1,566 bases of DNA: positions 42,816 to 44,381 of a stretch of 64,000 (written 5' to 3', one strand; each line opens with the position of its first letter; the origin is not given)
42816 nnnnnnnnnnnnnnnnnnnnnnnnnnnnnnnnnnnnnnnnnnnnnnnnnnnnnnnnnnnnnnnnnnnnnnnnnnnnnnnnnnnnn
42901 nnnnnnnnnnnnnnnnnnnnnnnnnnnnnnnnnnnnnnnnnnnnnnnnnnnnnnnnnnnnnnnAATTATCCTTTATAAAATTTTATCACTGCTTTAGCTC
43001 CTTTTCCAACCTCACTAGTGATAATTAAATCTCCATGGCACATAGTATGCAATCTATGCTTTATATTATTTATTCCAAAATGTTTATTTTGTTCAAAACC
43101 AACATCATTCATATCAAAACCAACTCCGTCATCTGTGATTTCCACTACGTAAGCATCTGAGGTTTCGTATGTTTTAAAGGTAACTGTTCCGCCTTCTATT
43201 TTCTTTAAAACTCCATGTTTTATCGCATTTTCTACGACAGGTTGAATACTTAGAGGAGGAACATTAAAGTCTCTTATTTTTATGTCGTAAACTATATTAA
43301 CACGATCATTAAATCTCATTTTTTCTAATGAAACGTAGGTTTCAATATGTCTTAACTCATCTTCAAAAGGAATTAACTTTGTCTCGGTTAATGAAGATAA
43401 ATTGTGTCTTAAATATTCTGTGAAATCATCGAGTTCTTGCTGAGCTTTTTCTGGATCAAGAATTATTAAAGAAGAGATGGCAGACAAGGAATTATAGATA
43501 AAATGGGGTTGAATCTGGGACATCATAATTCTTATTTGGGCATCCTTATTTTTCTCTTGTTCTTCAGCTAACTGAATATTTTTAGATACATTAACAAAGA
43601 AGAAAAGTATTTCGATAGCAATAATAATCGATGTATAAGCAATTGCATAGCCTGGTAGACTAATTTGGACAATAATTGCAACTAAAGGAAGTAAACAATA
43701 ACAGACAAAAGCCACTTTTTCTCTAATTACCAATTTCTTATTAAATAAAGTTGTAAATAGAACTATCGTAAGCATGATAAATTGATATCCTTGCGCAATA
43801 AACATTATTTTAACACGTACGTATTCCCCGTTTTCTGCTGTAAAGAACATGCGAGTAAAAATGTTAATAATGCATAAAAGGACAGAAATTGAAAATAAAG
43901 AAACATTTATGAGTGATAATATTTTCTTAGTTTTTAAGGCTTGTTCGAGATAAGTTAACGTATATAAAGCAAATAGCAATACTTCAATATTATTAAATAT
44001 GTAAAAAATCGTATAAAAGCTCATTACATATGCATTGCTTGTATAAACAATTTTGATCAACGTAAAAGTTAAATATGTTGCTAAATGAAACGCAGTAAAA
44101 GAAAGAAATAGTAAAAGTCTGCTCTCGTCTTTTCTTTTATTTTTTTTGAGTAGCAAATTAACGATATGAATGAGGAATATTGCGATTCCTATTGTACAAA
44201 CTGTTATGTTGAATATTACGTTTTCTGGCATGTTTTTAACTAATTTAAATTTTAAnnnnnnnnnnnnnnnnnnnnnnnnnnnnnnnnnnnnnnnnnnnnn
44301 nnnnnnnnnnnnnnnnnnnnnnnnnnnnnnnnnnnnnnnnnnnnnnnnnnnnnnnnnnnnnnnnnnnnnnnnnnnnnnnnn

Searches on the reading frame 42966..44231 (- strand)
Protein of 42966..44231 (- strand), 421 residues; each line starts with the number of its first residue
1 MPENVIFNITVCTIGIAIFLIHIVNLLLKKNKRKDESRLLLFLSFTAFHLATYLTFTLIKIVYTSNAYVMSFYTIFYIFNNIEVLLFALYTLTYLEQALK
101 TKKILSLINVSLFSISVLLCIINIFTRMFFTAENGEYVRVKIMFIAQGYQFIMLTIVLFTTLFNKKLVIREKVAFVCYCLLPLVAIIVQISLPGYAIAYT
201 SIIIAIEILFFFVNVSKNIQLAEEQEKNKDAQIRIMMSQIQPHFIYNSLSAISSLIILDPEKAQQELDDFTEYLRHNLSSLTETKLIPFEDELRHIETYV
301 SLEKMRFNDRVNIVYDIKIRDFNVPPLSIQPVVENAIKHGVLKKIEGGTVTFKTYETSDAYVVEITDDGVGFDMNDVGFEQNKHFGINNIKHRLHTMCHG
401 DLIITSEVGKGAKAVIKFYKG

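Call 3: search_protein_families(library=ncbifam, proteins=[window:42966-44231:-], max_evalue=0.01)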
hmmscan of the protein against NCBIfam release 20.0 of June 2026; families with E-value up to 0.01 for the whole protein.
window:42966-44231:- (421 aa): 4 families
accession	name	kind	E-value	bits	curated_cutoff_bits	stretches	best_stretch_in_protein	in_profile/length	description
TIGR02966.1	phoR_proteo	equivalog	0.0026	16.9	334.2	0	330-377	235-278/333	phosphate regulon sensor histidine kinase PhoR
NF052443.1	SensHisKinMctS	equivalog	0.0029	16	700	1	341-407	371-436/457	two-component system sensor histidine kinase MctS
NF033092.0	HK_WalK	equivalog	0.003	16.2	725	1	330-378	490-538/594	cell wall metabolism sensor histidine kinase WalK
NF046044.1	PnpS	equivalog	0.0057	15.7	400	0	328-376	285-333/390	two-component system histidine kinase PnpS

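Call 4: search_protein_families(library=pfam, proteins=[window:42966-44231:-], max_evalue=0.01)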
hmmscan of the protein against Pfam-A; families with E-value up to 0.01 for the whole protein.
window:42966-44231:- (421 aa): 3 families
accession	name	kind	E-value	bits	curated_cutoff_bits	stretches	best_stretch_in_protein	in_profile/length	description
PF06580.19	His_kinase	-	2.5e-22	79.3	25.2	1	231-311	1-81/81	Histidine kinase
PF02518.31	HATPase_c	-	1.3e-07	32.5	26.4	1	330-418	11-107/111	Histidine kinase-, DNA gyrase B-, and HSP90-like ATPase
PF13581.12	HATPase_c_2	-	0.007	16.8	27.4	0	333-378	40-85/127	Histidine kinase-like ATPase domain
